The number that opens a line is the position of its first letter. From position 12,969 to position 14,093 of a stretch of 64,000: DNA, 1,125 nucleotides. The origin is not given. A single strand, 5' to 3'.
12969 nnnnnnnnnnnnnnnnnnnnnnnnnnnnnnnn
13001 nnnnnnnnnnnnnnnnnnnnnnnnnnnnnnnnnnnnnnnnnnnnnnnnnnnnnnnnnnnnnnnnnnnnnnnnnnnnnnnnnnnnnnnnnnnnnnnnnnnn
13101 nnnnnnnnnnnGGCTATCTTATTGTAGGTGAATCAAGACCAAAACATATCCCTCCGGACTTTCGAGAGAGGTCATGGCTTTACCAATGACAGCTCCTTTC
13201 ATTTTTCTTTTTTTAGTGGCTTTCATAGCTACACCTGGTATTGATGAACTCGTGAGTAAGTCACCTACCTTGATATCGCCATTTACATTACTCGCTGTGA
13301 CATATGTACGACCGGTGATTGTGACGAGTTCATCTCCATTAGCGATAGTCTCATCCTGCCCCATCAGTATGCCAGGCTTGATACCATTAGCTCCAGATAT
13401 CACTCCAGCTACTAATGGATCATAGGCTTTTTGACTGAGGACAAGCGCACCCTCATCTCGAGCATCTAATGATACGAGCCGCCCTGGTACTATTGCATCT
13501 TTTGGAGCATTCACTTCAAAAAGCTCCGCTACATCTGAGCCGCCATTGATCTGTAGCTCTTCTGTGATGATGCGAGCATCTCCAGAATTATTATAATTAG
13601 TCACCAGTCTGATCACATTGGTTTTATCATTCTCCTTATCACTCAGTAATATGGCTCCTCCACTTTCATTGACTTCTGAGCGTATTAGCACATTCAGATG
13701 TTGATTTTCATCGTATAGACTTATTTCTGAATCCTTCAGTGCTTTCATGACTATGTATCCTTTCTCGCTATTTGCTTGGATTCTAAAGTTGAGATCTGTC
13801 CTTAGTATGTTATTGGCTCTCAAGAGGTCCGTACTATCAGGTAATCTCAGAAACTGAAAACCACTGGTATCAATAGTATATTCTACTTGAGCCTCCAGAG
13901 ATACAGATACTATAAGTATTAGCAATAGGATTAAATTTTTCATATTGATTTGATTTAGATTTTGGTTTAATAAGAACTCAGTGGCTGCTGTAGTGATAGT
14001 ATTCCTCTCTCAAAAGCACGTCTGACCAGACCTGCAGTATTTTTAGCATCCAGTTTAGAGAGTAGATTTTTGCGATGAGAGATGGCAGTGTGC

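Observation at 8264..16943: Two-component-system-controlled operon of three large secreted proteins (beta-helix, BNR propeller, 274-aa unknown)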

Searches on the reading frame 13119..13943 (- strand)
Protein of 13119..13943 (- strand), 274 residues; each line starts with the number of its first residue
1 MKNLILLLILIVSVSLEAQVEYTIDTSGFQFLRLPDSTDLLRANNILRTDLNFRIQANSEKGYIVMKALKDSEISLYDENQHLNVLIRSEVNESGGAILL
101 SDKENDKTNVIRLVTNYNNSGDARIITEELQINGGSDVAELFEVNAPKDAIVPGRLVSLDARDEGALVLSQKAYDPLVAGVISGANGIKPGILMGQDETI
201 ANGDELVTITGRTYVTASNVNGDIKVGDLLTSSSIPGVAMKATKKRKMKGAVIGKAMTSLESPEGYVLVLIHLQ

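Call 5: search_protein_families(library=pfam, proteins=[window:13119-13943:-], max_evalue=0.1)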
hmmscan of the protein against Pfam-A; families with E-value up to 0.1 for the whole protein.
window:13119-13943:- (274 aa): 1 family
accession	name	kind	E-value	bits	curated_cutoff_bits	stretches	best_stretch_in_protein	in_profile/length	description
PF23982.2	XM1_gp53_minor_capsid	-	0.0046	17.2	27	1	135-250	27-133/154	XM1 gp53 minor capsid protein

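Call 6: search_protein_families(library=ncbifam, proteins=[window:13119-13943:-], max_evalue=0.1)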
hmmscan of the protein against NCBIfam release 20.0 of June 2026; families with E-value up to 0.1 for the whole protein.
window:13119-13943:- (274 aa): 0 families

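Call 10: find_homologous_proteins(query=window:13119-13943:-)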
Query window:13119-13943:- (274 aa): 1665 proteins with E <= 0.001 among 4319 candidates; the best 120 are listed.
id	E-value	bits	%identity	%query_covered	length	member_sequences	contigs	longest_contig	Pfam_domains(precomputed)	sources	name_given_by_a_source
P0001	7.4e-167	571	100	100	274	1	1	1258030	-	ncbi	-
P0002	5.8e-101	355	68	94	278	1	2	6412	-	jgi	-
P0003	6.9e-97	342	66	92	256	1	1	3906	-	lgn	-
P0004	4.3e-87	310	55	100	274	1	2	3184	-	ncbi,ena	-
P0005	6.1e-86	306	67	82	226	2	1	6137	-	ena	-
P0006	1.6e-81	292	52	100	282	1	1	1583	-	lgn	-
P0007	1.9e-77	278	51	100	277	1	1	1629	-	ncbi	-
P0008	1.2e-75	272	46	100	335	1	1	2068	-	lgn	-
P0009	7.8e-75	270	53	92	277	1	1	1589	-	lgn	-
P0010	2.3e-74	268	52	100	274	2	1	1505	-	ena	-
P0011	1.0e-73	266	51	100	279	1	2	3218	-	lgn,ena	-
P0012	1.9e-73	265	54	92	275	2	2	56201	-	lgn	-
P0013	2.3e-73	265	49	100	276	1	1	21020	-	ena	-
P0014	4.5e-73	264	53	95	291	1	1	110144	-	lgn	-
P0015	7.3e-73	263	50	96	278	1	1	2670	-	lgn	-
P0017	9.2e-73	263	49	100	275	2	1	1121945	-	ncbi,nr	ncbi:MAG: hypothetical protein IPL46_14605 [Saprospiraceae bacterium]|nr:hypothetical protein [Sapro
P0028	2.9e-68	248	48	100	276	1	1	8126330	-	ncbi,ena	-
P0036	4.8e-64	234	47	97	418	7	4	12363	PF26696.1,PF00196.26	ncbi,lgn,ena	-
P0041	1.4e-61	226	45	99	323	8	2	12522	PF00196.26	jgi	-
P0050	2.4e-57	212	55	73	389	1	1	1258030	PF26696.1,PF00196.26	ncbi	-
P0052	4.1e-57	212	53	73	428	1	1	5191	PF00196.26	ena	-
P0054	6.0e-56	208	53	73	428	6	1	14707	PF00196.26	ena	-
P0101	7.4e-38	149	58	53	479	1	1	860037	-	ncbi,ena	-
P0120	9.3e-34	135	38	92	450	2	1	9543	-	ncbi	ncbi:MAG: hypothetical protein AB7N71_04000, partial [Phycisphaerae bacterium]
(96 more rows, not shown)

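Call 12: search_protein_families(library=pfam, proteins=[P0036, P0050, P0041, P0101, P0120], max_evalue=0.01)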
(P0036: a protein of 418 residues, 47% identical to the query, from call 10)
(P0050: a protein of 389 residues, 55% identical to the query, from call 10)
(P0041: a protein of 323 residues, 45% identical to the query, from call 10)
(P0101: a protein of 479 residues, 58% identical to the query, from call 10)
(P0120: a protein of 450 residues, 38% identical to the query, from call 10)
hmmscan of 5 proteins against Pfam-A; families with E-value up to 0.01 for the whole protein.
P0036 (418 aa): 1 family
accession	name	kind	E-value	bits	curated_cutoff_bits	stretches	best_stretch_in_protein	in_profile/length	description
PF00196.25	GerE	-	1.1e-15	57.4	23.5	1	5-58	3-56/57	Bacterial regulatory proteins, luxR family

P0050 (389 aa): 1 family
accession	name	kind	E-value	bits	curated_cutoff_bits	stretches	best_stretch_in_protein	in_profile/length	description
PF00196.25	GerE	-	2.6e-16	59.4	23.5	1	4-59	2-57/57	Bacterial regulatory proteins, luxR family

P0041 (323 aa): 2 families
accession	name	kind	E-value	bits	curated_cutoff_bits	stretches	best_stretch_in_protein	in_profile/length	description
PF00196.25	GerE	-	2.6e-17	62.6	23.5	1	6-60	3-57/57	Bacterial regulatory proteins, luxR family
PF23982.2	XM1_gp53_minor_capsid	-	0.00088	19.6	27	1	195-317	32-151/154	XM1 gp53 minor capsid protein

P0101 (479 aa): 0 families

P0120 (450 aa): 0 families

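Call 15: find_encoding_contigs(protein=P0050, flank=10000, max_places=3)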
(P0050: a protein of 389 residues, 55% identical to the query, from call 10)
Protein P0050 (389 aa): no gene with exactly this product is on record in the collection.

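Call 16: find_encoding_contigs(protein=P0017, flank=10000, max_places=3)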
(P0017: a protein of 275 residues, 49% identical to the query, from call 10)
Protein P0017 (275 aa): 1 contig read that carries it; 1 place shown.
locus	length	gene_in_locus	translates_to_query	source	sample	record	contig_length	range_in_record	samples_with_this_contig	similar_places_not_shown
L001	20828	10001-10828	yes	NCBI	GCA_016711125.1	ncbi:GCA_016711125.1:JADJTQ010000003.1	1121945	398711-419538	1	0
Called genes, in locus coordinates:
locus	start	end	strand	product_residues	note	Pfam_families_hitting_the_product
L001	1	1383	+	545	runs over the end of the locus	PF16586:DUF5060, PF13204:Apiosidase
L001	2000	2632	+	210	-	-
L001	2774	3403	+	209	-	PF25837:Apionate_lact_N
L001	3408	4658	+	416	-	PF25838:Apionate_lact_M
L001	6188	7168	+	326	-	PF02653:BPD_transp_2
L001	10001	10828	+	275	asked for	-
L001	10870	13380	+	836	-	PF15902:Sortilin-Vps10 (weak)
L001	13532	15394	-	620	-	PF09087:Cyc-maltodext_N, PF00128:Alpha-amylase, PF10438:Cyc-maltodext_C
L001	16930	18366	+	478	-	PF00884:Sulfatase, PF01663:Phosphodiest, PF16347:SGSH_C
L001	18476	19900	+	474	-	PF01546:Peptidase_M20, PF07687:M20_dimer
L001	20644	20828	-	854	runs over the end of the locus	PF01590:GAF, PF13185:GAF_2, PF13492:GAF_3, PF00989:PAS, PF08448:PAS_4, PF13426:PAS_9, PF00512:HisKA, PF02518:HATPase_c, +6 more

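Call 17: find_encoding_contigs(protein=P0028, flank=10000, max_places=3)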
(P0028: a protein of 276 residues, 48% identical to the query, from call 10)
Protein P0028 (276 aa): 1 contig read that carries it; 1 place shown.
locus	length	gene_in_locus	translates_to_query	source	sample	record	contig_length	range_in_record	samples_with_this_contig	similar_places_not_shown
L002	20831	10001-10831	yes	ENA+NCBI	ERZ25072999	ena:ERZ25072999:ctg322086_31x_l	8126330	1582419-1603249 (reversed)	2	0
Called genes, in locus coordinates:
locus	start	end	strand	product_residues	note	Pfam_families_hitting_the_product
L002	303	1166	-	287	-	PF01370:Epimerase (weak), PF05368:NmrA, PF13460:NAD_binding_10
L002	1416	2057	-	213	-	PF00072:Response_reg, PF12833:HTH_18, PF00165:HTH_AraC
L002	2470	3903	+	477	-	PF14312:FG-GAP_2 (faint), PF12768:Rax2 (faint), PF18962:Por_Secre_tail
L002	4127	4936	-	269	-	-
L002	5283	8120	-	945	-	PF07695:7TMR-DISM_7TM, PF00512:HisKA, PF02518:HATPase_c, PF00072:Response_reg, PF12833:HTH_18, PF00165:HTH_AraC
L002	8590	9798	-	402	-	-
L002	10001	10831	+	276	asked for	-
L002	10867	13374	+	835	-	PF15902:Sortilin-Vps10 (faint)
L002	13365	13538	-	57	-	-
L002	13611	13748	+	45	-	-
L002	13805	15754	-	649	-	PF00211:Guanylate_cyc, PF00515:TPR_1 (faint), PF07719:TPR_2 (faint), PF14559:TPR_19 (weak)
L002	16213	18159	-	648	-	PF00165:HTH_AraC (faint), PF12833:HTH_18, PF13432:TPR_16 (faint), PF00515:TPR_1 (faint), PF07719:TPR_2 (faint), PF13174:TPR_6 (faint), PF13414:TPR_11 (faint), PF13424:TPR_12 (weak), +8 more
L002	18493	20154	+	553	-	-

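Call 26: predict_structure(alignment_id=A1)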
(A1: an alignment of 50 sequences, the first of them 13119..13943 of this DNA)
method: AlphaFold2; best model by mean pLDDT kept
length: 274 residues; sequences in the alignment: 50
mean_pLDDT: 80.5   pTM: 0.57
mean pLDDT of the five models: 80.5, 75.7, 75.5, 72.0, 70.2
residues with pLDDT >= 90: 92; 70-90: 118; 50-70: 60; < 50: 4
segments of 3 or more residues with pLDDT < 50: none
pLDDT, mean of each block of 10 residues (from residue 1): 81 63 56 53 58 77 83 90 90 84 84 83 77 62 90 93 91 91 80 67 79 91 94 93 85 91 91 67
secondary structure, 60 per line:
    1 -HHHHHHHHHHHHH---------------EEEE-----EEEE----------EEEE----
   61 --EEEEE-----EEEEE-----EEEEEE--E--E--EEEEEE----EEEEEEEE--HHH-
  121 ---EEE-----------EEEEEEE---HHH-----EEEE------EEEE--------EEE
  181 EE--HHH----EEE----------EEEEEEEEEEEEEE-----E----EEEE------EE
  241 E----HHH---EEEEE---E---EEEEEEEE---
elements in order: H2-14 E30-33 E39-42 E53-56 E63-67 E73-77 E83-88 E97-102 E107-114 E124-126 E138-144 E156-159 E166-169 E178-182 E192-194 E205-218 E229-232 E239-241 E252-256 E264-271

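Call 30: fold_search(model_id=the predicted structure, library=pdb)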
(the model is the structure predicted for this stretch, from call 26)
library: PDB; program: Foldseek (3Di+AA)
matches with E <= 10: 510; with E <= 0.001: 0
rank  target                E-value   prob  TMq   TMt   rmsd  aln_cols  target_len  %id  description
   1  8hdt_G                1.4e-03  1.00  0.32  0.49  11.8       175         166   14  Cyanophage Pam3 capsid asymmetric unit (released 2023-01-18)
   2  7kmx_a                2.1e-03  1.00  0.31  0.49  10.2       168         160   17  The capsid of Myoviridae Phage XM1 (released 2021-11-10)
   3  9gay_C                8.0e-03  0.99  0.25  0.45   6.6       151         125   11  Extended phiCD508 capsid (released 2025-03-26)
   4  9gb0_C                1.4e-02  0.99  0.25  0.49   6.3       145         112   10  Extended phiCD508 portal adjacent capsid (released 2025-03-26)
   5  9kzj_H                1.9e-02  0.99  0.28  0.46   8.4       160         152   13  Cryo-EM structure of bacteriophage T1 capsid (released 2025-03-12)
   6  3gqh_A                3.1e-02  1.00  0.31  0.50   6.3       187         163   16  Crystal Structure of the Bacteriophage phi29 gene product 12 C-terminal fragment (released 2009-05-26)
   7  1mt6                  5.2e-02  0.09  0.10  0.10  18.3       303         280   10  Structure of histone H3 K4-specific methyltransferase SET7/9 with AdoHcy (released 2002-11-06)
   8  9kmh_ak               8.0e-02  0.89  0.26  0.43   8.3       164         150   13  The Composite Cryo-EM Structure of the Portal Vertex of Bacteriophage FCWL1 (released 2025-01-22)
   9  9e5c_5c               2.5e-01  0.07  0.12  0.07  14.5       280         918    9  Cryo-EM structure of 96 nm repeat of microtubule doublet from T. brucei flagellum (released 2025-03-12)
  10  1td0_A                3.2e-01  0.87  0.17  0.39   3.5        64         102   11  Viral capsid protein SHP at pH 5.5 (released 2004-11-02)
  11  8rbx_Z                3.4e-01  0.03  0.10  0.10  19.7       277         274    9  Structure of Integrator-PP2A bound to a paused RNA polymerase II-DSIF-NELF-nucleosome complex (released 2024-02-07)
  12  9c3c_g                3.6e-01  0.20  0.14  0.15  12.4       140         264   13  Cryo-EM structure of native dystrophin-glycoprotein complex (DGC) (released 2024-10-23)
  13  8xqb_J0               4.0e-01  0.72  0.15  0.34   3.5        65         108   12  Mature virion portal vertex of bacteriophage lambda (released 2024-04-10)
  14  4x7r_A                4.7e-01  0.80  0.18  0.11  15.5       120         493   13  Crystal structure of S. aureus TarM G117R mutant in complex with Fondaparinux, alpha-GlcNAc-glycerol and UDP (released 2015-02-25)
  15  1h3i_A                4.7e-01  0.07  0.15  0.14  18.3       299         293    9  Crystal structure of the Histone Methyltransferase SET7/9 (released 2002-11-11)
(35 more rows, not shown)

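Call 31: find_related_loci(query=A1, collection=genome_contigs, flank=10000)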
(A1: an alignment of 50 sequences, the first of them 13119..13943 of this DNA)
Query A1 (274 aa) in genome_contigs; peptide patterns used: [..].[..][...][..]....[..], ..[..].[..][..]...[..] (x = any residue, [..] = any of these).
599 stretches matched a pattern (row limit reached: there are more); 470 encode a relative of the query (tblastn E <= 1e-3); the best 80 are kept; 79 distinct loci.
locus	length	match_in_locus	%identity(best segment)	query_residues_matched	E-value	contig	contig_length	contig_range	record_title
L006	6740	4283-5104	52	1-274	1e-81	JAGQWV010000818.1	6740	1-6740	MAG: Saprospiraceae bacterium isolate HKST-UBA22 2009_450359, whole genome shotgun sequence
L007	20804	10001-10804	47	1-266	1e-70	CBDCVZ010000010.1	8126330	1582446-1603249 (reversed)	MAG: Saprospiraceae bacterium isolate 921b2152-6f96-47fe-8f54-a73ed45dd7d4 genome assembly, contig: contig_10, whole gen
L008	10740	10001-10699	46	20-274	4e-67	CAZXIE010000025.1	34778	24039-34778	MAG TPA_asm: uncultured Saprospiraceae bacterium isolate binchicken_co385_122 genome assembly, contig: NODE_704_length_3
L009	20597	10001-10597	50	74-274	1e-58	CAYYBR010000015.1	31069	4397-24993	MAG TPA_asm: uncultured Saprospiraceae bacterium isolate binchicken_co258_123 genome assembly, contig: NODE_774_length_3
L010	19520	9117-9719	49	73-274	3e-52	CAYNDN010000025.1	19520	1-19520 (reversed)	MAG TPA_asm: uncultured Lentimicrobiaceae bacterium isolate SRP141376_co3_49 genome assembly, contig: NODE_7542_length_1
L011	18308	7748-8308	50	86-274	5e-50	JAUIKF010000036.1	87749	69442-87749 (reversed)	MAG: Bacteroidia bacterium isolate Co_bin.347 NODE_2400_length_87749_cov_6.931262, whole genome shotgun sequence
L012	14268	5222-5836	49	73-274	2e-49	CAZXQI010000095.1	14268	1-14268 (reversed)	MAG TPA_asm: uncultured Saprospiraceae bacterium isolate binchicken_co235_423 genome assembly, contig: NODE_10436_length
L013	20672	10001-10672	45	72-274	3e-49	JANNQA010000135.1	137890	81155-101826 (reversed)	MAG: Bacteroidota bacterium isolate SOY_31_metabat_73 SOY_31_k141_2261446, whole genome shotgun sequence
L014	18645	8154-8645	55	111-274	4e-49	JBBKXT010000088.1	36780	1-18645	MAG: Saprospiraceae bacterium isolate metabat_bins.113 k119_3412224, whole genome shotgun sequence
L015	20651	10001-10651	45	54-274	3e-47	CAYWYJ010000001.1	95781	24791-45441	MAG TPA_asm: uncultured Planctomycetales bacterium isolate SRP278314_co1_339 genome assembly, contig: NODE_264_length_95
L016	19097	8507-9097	44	73-274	2e-47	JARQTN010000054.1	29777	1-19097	MAG: Lewinellaceae bacterium isolate bin_14 NODE_163_length_29777_cov_14.833490, whole genome shotgun sequence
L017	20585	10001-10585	49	78-274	2e-47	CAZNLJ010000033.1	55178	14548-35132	MAG TPA_asm: uncultured Saprospiraceae bacterium isolate SRP319275_co3_212 genome assembly, contig: NODE_766_length_5517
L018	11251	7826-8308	51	113-274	3e-47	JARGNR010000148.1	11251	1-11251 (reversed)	MAG: Saprospiraceae bacterium isolate bin_bo_oilr1.014 NODE_2350_length_11251_cov_6.696409, whole genome shotgun sequenc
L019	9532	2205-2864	44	74-272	1e-46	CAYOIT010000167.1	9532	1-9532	MAG TPA_asm: uncultured Verrucomicrobiota bacterium isolate SRP272421_co4_179 genome assembly, contig: NODE_22856_length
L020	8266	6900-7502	46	71-274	2e-46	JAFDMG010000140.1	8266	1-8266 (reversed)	MAG: Deltaproteobacteria bacterium isolate WB1_Bin_44 WB1_Bin_44_scaffold_59464, whole genome shotgun sequence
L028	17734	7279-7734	54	122-274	3e-45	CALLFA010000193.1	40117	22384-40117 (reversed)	MAG: uncultured Saprospiraceae bacterium isolate R1_Bin_Bin_96_sub_1 genome assembly, contig: c_000000250358, whole geno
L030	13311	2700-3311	40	42-274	5e-45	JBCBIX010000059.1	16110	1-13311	MAG: Bacteroidota bacterium isolate J06626_11 NODE_59_length_16110_cov_8.768602, whole genome shotgun sequence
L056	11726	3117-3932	47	10-274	6e-71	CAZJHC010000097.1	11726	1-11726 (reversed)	MAG TPA_asm: uncultured Saprospiraceae bacterium isolate binchicken_co366_131 genome assembly, contig: NODE_3766_length_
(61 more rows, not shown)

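Call 39: search_solved_structures(query=A1, max_evalue=1, show_alignments=2)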
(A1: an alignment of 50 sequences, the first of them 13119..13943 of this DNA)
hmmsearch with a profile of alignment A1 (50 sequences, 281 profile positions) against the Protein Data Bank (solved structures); distinct sequences matched with E-value up to 1: 3.
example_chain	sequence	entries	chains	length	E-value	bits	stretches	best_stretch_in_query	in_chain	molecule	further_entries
1oro_A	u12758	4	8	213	0.38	13.5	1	129-178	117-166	OROTATE PHOSPHORIBOSYLTRANSFERASE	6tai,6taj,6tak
1sto_A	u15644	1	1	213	0.53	13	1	129-178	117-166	OROTATE PHOSPHORIBOSYLTRANSFERASE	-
1lh0_A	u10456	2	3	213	0.55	13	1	129-178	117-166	OMP synthase | OROTATE PHOSPHORIBOSYLTRANSFERASE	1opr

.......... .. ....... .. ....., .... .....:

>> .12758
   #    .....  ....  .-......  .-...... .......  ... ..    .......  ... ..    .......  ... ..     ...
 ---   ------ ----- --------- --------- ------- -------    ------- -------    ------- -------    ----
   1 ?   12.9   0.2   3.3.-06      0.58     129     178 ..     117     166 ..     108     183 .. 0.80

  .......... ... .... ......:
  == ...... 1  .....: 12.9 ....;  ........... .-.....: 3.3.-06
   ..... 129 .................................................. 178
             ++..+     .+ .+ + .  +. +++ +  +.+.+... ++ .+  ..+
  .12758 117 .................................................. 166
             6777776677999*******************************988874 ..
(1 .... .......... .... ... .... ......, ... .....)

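Call 56: find_encoding_contigs(protein=P0041, flank=10000, max_places=2)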
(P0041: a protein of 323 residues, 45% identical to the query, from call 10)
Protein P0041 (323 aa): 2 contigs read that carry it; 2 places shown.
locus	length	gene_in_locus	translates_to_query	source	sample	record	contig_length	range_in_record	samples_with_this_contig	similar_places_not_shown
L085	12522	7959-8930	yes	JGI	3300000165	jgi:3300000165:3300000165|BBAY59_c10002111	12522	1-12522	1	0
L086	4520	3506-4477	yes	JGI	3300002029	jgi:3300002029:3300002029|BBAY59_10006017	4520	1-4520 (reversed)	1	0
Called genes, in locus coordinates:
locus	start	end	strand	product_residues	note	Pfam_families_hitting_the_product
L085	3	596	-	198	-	?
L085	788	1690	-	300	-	PF01734:Patatin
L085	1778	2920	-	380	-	PF01168:Ala_racemase_N, PF00842:Ala_racemase_C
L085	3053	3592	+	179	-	PF07209:DUF1415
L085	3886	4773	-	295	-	PF05552:MS_channel_1st_1, PF00924:MS_channel_2nd, PF21082:MS_channel_3rd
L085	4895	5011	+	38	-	-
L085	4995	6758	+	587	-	PF13432:TPR_16 (faint), PF00515:TPR_1 (faint), PF13424:TPR_12 (weak), PF17874:TPR_MalT (weak), PF13424:TPR_12, PF07568:HisKA_2, PF13581:HATPase_c_2, PF02518:HATPase_c, +3 more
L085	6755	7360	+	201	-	PF00072:Response_reg, PF26355:HTH_VMAP-M9 (weak), PF00196:GerE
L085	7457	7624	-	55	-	-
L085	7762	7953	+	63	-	-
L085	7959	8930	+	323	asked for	PF00196:GerE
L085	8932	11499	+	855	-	PF15902:Sortilin-Vps10 (weak)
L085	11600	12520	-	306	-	?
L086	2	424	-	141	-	?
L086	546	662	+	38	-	-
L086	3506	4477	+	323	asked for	PF00196:GerE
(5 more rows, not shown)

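Call 57: find_encoding_contigs(protein=P0054, flank=10000, max_places=2)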
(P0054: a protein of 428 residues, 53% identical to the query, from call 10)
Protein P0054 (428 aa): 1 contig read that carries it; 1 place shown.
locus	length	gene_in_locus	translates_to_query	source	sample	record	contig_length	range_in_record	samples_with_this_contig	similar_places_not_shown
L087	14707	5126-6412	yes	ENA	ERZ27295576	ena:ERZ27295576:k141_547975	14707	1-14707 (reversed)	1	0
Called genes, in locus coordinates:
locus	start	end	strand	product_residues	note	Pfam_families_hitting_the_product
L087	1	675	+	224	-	?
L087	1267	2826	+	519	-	PF00196:GerE, PF13884:Peptidase_S74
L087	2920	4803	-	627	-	PF02129:Peptidase_S15, PF08530:PepX_C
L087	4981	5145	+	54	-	-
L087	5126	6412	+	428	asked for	PF00196:GerE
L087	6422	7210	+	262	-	-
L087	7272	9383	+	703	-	PF00515:TPR_1 (weak), PF13181:TPR_8 (weak), PF13424:TPR_12, PF17874:TPR_MalT (weak), PF13424:TPR_12, PF07568:HisKA_2, PF13581:HATPase_c_2 (weak), PF02518:HATPase_c, +7 more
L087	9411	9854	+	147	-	PF00903:Glyoxalase, PF06983:3-dmu-9_3-mt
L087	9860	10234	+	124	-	PF00072:Response_reg, PF20274:cREC_REC (weak)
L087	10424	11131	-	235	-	-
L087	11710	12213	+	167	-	PF01713:Smr (weak)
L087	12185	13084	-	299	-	PF00561:Abhydrolase_1, PF12697:Abhydrolase_6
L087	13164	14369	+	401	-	PF00171:Aldedh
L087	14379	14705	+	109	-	?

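Call 58: find_encoding_contigs(protein=P0001, flank=1000, max_places=1)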
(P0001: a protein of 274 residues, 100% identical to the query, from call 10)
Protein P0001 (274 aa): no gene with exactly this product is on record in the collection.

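Call 91: find_related_loci(query=A1, collection=viral_contigs, flank=10000)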
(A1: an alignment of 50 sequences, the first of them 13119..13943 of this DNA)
Query A1 (274 aa) in viral_contigs; peptide patterns used: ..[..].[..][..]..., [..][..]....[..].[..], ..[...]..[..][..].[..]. (x = any residue, [..] = any of these).
147 stretches matched a pattern; 9 encode a relative of the query (tblastn E <= 1e-3); 9 distinct loci.
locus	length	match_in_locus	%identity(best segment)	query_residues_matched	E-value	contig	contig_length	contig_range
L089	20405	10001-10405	43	136-274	6e-23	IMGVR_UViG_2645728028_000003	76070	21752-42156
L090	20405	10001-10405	40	136-274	3e-21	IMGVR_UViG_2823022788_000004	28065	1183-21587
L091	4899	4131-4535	41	136-274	9e-21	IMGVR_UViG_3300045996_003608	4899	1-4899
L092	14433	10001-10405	40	136-274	9e-20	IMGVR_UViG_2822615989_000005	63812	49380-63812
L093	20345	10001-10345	38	137-257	1e-11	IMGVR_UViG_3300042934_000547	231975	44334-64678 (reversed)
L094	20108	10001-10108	62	222-256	1e-5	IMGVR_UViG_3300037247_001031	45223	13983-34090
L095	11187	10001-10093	49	203-241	9e-5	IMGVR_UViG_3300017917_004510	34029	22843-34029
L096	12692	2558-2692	43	221-264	9e-5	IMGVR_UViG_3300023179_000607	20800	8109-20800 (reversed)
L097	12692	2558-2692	43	221-264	9e-5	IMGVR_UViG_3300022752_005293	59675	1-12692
